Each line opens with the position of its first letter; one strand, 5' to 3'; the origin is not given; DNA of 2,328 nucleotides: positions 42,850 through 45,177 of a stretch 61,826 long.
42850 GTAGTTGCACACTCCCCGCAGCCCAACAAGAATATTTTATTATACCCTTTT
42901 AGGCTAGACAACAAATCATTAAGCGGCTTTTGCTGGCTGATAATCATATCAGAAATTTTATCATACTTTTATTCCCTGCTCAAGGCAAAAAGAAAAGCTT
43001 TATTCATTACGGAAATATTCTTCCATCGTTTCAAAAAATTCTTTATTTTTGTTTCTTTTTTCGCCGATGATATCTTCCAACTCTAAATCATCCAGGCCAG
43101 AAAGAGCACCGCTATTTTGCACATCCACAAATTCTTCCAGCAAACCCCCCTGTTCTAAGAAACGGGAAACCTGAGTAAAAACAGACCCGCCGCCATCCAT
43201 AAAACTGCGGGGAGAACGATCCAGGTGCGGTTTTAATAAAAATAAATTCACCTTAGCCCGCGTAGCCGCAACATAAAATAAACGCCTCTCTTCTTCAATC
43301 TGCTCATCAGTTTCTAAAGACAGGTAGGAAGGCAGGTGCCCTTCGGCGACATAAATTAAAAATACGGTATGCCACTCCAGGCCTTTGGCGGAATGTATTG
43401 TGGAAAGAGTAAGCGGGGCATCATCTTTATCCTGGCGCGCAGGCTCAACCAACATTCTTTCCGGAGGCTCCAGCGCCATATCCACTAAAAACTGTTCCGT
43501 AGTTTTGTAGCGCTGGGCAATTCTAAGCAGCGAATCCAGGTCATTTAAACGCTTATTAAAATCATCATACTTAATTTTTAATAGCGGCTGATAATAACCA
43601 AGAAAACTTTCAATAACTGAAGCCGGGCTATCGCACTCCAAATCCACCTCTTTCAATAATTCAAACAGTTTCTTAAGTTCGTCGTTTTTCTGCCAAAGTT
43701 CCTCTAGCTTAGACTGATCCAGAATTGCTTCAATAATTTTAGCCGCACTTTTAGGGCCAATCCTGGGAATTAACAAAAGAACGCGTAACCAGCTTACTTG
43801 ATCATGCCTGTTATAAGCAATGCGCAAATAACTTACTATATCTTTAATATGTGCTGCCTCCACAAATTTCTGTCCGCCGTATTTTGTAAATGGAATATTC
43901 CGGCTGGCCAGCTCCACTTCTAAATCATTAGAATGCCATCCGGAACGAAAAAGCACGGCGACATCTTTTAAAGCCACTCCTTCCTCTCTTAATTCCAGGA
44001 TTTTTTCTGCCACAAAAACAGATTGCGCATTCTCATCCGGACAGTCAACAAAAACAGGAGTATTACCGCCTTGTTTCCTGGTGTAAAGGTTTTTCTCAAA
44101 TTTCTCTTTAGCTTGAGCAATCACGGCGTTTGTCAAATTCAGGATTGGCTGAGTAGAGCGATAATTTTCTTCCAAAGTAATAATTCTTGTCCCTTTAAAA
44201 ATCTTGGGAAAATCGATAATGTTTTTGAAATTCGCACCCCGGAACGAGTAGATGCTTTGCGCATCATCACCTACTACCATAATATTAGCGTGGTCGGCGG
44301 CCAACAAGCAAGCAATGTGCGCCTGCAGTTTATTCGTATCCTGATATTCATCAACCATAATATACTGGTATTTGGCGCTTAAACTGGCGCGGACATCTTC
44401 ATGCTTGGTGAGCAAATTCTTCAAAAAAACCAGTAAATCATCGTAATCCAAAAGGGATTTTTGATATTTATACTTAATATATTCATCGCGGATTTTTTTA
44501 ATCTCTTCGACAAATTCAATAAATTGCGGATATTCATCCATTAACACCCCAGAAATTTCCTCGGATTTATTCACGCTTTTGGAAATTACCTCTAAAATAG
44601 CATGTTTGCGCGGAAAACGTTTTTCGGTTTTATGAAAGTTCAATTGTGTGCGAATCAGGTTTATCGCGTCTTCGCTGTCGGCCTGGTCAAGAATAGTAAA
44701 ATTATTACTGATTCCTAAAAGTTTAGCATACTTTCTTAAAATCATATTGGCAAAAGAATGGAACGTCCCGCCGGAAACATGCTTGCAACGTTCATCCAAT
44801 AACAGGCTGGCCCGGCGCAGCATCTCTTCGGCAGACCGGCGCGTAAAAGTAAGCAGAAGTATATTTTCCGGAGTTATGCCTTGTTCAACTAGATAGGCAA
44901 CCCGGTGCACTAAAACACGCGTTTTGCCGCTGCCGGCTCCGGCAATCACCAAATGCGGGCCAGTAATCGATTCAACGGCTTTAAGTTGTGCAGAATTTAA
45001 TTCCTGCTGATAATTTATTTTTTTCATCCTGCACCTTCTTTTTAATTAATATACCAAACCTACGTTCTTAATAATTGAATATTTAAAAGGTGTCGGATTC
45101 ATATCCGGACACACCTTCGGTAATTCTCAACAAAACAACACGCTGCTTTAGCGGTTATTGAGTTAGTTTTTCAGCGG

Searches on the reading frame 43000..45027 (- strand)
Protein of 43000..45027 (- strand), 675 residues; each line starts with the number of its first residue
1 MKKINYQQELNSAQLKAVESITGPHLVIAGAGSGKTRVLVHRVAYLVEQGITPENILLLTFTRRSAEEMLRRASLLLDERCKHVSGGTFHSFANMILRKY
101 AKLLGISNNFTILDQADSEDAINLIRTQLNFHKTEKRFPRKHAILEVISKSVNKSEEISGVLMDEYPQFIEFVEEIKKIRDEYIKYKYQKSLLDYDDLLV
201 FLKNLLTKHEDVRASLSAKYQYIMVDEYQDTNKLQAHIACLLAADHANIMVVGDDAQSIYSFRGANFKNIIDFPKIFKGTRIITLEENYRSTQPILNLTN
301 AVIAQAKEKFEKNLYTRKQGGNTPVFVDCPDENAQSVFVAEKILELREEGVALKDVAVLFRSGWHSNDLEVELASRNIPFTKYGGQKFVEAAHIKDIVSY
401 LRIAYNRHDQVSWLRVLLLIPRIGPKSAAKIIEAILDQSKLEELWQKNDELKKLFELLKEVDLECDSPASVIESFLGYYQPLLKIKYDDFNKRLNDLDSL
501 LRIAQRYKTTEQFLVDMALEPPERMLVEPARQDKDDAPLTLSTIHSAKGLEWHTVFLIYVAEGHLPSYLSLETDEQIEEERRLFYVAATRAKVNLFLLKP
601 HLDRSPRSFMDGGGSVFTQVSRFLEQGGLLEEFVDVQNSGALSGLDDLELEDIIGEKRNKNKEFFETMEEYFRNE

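Call 90: search_protein_families(library=pfam, proteins=[window:43000-45027:-], max_evalue=0.00001)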
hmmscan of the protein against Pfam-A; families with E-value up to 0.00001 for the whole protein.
window:43000-45027:- (675 aa): 6 families
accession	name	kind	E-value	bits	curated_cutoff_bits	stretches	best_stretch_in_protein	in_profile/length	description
PF00580.27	UvrD-helicase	-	1.6e-74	251.4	23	1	10-277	1-270/271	UvrD/REP helicase N-terminal domain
PF13361.12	UvrD_C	-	1.4e-57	196.2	25.6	1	283-597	1-345/350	UvrD-like helicase C-terminal domain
PF13245.12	AAA_19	-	3.3e-21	76.3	25.1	1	16-263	3-134/134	AAA domain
PF13538.12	UvrD_C_2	-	5e-10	39.5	27.4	1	540-597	3-51/52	UvrD-like helicase C-terminal domain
PF01443.25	Viral_helicase1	-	7.7e-09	36.1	21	0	523-597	161-226/228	Viral superfamily 1 RNA helicase core domain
PF13604.12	AAA_30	-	1.5e-08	35.1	27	0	203-297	74-162/191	AAA domain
